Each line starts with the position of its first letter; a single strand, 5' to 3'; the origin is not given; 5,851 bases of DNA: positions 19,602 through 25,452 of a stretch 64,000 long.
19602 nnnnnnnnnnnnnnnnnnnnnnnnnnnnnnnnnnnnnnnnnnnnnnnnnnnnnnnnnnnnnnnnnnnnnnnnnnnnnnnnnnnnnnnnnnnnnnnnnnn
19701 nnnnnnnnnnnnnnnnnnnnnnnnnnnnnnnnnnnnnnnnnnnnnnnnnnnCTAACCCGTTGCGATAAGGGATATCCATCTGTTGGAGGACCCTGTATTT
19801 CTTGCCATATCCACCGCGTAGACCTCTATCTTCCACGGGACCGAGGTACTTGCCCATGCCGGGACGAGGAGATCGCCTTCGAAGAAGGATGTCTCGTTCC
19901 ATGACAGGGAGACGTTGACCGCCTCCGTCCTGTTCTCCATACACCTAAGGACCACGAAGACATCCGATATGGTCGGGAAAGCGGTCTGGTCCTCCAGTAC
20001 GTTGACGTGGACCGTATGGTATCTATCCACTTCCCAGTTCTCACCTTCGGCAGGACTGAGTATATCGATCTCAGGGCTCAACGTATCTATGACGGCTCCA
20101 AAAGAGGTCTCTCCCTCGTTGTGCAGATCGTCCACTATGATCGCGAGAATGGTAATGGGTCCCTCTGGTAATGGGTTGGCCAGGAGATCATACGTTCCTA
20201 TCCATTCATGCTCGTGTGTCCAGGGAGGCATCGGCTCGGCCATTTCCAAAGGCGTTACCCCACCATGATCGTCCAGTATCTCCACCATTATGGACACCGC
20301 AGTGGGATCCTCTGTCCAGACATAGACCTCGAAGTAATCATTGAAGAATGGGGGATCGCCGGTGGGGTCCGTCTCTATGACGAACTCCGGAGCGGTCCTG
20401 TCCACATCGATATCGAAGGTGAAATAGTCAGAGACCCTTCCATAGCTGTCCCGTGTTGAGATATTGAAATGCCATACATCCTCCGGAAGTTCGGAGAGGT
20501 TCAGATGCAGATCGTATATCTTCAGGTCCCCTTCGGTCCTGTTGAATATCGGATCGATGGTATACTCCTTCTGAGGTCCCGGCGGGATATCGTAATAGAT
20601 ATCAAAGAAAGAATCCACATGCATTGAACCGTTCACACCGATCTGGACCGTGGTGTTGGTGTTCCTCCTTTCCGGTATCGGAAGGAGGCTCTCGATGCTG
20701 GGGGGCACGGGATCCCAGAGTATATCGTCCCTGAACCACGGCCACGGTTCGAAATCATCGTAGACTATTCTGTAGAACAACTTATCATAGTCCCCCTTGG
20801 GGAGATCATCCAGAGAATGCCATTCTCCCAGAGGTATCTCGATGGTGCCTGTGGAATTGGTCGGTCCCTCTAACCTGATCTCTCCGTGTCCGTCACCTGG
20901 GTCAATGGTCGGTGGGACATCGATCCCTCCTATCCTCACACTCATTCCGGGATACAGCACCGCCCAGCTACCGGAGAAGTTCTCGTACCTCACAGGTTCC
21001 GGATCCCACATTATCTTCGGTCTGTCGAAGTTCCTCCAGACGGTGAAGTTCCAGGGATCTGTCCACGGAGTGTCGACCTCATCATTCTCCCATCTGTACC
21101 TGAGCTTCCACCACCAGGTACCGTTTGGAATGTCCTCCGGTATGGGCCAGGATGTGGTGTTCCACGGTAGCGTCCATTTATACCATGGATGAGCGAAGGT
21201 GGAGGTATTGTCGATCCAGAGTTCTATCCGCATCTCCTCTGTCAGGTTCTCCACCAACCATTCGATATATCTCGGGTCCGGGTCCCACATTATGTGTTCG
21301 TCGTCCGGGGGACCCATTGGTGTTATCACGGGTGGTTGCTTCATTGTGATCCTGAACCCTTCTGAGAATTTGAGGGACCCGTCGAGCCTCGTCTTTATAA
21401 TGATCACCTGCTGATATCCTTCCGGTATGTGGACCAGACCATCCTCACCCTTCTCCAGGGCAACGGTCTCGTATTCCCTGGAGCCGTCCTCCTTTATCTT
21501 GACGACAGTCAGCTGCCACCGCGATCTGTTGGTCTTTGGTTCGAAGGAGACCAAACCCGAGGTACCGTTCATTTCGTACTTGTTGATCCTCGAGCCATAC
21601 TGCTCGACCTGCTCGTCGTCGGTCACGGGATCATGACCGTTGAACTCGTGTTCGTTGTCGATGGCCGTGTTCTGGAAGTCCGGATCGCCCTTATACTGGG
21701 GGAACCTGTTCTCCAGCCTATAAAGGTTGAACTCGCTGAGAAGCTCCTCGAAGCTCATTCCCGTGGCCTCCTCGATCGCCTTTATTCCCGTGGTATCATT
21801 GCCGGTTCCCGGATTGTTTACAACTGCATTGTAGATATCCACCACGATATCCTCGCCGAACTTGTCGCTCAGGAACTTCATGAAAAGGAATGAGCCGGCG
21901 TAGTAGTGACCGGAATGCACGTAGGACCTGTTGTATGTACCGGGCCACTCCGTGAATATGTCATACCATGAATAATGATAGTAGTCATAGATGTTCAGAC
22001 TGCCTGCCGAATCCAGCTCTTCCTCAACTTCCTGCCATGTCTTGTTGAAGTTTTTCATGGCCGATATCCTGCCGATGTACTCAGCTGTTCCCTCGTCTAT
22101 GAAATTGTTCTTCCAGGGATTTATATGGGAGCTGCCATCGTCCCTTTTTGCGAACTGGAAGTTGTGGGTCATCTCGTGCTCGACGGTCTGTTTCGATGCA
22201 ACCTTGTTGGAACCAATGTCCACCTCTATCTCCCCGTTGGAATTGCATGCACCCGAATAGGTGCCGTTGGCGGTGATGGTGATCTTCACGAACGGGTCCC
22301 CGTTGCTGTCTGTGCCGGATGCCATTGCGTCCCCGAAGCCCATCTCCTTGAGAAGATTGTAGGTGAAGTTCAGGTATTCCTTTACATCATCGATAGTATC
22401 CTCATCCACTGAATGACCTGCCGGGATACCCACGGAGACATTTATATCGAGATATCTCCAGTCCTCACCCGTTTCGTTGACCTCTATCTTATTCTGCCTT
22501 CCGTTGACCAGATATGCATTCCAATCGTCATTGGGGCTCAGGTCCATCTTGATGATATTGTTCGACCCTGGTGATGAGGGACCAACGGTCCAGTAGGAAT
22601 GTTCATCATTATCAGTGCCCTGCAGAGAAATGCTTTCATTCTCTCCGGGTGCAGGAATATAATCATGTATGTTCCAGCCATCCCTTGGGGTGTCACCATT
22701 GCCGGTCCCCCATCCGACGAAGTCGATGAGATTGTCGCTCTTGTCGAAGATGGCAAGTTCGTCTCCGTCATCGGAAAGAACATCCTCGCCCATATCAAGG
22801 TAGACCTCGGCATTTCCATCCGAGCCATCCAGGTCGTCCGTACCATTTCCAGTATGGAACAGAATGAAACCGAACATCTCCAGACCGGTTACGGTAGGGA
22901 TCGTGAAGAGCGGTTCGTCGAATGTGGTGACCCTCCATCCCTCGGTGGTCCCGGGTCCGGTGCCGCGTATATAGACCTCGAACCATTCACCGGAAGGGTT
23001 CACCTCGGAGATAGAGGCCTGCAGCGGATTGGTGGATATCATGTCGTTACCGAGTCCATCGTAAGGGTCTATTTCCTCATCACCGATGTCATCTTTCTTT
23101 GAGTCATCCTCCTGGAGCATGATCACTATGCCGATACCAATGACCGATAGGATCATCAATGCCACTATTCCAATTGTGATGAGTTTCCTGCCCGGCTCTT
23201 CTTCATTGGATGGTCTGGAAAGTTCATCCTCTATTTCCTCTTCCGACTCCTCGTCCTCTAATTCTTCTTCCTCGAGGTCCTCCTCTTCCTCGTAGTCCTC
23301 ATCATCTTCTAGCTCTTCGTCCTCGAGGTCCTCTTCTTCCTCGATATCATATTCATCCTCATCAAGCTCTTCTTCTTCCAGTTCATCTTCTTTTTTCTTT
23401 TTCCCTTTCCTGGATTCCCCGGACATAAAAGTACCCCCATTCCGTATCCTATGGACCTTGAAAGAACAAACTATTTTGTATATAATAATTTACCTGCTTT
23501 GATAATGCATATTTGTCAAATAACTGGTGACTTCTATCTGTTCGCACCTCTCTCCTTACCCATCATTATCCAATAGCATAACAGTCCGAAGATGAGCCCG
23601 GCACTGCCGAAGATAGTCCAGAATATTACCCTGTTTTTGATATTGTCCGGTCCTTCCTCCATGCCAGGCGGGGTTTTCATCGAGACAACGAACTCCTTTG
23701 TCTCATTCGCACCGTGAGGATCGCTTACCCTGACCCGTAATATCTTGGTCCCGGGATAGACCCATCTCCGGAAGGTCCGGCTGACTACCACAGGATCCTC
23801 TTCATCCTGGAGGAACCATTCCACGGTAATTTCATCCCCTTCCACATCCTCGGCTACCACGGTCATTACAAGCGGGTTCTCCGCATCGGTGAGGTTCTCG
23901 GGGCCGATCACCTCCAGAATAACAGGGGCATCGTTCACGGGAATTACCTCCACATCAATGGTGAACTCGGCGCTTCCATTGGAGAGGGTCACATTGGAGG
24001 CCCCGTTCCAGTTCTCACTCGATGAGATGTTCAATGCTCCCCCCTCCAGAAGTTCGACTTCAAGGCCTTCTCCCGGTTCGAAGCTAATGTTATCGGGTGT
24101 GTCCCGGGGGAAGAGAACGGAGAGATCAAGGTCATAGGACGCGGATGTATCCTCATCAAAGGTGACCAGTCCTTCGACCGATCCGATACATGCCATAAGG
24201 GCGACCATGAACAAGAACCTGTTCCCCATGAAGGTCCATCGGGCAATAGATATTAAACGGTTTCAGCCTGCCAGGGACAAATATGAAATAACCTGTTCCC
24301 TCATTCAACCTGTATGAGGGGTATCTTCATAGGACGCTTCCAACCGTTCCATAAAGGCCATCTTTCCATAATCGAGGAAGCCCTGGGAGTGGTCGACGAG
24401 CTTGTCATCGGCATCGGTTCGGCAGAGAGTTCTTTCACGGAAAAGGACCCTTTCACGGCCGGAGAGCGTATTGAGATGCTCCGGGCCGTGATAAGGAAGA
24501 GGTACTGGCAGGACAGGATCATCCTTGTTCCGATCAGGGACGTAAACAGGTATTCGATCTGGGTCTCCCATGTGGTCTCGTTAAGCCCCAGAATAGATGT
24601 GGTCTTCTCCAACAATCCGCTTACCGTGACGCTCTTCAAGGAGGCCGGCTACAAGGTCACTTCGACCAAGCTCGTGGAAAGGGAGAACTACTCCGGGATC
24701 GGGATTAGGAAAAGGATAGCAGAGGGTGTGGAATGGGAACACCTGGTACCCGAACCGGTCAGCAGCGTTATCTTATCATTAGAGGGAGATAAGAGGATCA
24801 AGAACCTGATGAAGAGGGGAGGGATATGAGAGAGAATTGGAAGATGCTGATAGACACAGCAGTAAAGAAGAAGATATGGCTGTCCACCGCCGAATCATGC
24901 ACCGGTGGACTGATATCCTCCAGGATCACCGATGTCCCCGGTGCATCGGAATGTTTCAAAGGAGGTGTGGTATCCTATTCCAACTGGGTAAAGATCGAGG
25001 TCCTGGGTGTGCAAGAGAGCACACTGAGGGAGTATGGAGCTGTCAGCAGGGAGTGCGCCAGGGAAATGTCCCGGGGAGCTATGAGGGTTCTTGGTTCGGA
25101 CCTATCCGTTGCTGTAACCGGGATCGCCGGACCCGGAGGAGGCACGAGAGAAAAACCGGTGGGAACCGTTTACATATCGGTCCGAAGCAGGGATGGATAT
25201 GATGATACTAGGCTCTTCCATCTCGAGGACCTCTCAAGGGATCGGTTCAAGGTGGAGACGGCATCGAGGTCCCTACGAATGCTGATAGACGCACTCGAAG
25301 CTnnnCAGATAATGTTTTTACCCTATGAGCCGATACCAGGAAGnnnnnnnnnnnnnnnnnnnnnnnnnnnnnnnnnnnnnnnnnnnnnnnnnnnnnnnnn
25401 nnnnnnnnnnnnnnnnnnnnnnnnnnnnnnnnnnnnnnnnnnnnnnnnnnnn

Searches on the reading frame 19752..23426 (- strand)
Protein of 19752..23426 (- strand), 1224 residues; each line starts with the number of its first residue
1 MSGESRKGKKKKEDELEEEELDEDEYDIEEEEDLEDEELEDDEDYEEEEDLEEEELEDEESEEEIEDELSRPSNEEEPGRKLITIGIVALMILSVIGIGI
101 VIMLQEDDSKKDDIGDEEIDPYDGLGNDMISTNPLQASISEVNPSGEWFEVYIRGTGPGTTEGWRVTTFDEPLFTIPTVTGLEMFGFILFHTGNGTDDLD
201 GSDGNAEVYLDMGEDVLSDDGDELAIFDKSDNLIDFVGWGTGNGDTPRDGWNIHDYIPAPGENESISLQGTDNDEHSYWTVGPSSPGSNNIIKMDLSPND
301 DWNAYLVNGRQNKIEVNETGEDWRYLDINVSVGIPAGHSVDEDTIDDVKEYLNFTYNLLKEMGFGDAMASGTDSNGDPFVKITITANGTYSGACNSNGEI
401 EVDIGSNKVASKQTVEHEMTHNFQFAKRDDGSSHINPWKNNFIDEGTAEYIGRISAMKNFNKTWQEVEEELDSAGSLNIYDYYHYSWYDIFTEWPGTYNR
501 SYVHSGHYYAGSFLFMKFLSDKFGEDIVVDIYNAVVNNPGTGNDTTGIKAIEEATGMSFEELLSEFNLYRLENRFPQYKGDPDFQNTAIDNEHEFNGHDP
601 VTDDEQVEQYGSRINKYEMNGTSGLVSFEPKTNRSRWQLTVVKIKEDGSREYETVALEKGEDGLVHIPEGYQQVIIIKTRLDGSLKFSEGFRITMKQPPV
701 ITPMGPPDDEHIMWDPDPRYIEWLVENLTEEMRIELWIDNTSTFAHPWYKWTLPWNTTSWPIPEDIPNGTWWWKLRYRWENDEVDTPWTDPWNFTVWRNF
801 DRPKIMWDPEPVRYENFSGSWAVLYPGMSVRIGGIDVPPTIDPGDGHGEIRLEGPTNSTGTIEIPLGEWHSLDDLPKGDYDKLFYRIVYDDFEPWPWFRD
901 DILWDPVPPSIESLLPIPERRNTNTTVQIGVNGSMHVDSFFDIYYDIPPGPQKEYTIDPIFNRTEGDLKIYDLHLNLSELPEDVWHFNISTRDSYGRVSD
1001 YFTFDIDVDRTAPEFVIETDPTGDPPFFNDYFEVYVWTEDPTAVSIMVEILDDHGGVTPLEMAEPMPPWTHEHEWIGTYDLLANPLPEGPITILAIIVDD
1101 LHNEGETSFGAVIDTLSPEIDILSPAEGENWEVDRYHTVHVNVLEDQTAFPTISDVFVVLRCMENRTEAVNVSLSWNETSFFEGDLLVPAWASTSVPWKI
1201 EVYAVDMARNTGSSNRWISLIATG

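Call 26: search_protein_families(library=pfam, proteins=[window:19752-23426:-], max_evalue=0.00001)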
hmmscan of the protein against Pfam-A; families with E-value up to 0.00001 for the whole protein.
window:19752-23426:- (1224 aa): 1 family
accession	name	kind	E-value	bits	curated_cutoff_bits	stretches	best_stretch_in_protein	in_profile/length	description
PF00932.25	LTD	-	6.9e-07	30.1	34.3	1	138-240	9-108/109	Lamin Tail Domain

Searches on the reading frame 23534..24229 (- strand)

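Call 26: search_protein_families(library=pfam, proteins=[window:23534-24229:-], max_evalue=0.00001)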
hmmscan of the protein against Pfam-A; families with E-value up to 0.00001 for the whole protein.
window:23534-24229:- (231 aa): 0 families

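Call 78: search_protein_families(library=pfam, proteins=[window:23534-24229:-], max_evalue=0.001)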
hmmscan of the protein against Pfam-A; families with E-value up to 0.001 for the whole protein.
window:23534-24229:- (231 aa): 1 family
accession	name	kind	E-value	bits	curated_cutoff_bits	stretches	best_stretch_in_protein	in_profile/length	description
PF17963.7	Big_9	-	1.3e-05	26.4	23.6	0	99-181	1-87/89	Bacterial Ig domain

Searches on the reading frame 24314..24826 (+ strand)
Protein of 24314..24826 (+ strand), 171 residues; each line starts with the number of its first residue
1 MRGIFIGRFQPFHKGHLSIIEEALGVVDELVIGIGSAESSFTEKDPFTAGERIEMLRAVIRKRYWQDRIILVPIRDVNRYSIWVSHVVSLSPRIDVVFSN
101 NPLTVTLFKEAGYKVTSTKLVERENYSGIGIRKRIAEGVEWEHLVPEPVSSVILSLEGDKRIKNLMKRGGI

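Call 26: search_protein_families(library=pfam, proteins=[window:24314-24826:+], max_evalue=0.00001)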
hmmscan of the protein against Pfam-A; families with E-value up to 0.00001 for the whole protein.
window:24314-24826:+ (171 aa): 1 family
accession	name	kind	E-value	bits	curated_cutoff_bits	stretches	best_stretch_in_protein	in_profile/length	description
PF01467.32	CTP_transf_like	-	1.7e-19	70.8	21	1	4-134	1-133/133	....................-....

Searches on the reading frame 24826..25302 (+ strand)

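Call 26: search_protein_families(library=pfam, proteins=[window:24826-25302:+], max_evalue=0.00001)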
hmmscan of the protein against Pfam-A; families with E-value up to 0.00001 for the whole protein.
window:24826-25302:+ (159 aa): 1 family
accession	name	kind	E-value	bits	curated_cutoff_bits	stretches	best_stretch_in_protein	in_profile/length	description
PF02464.23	CinA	-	1.5e-51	174.5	23.5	1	8-156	8-154/155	Competence-damaged protein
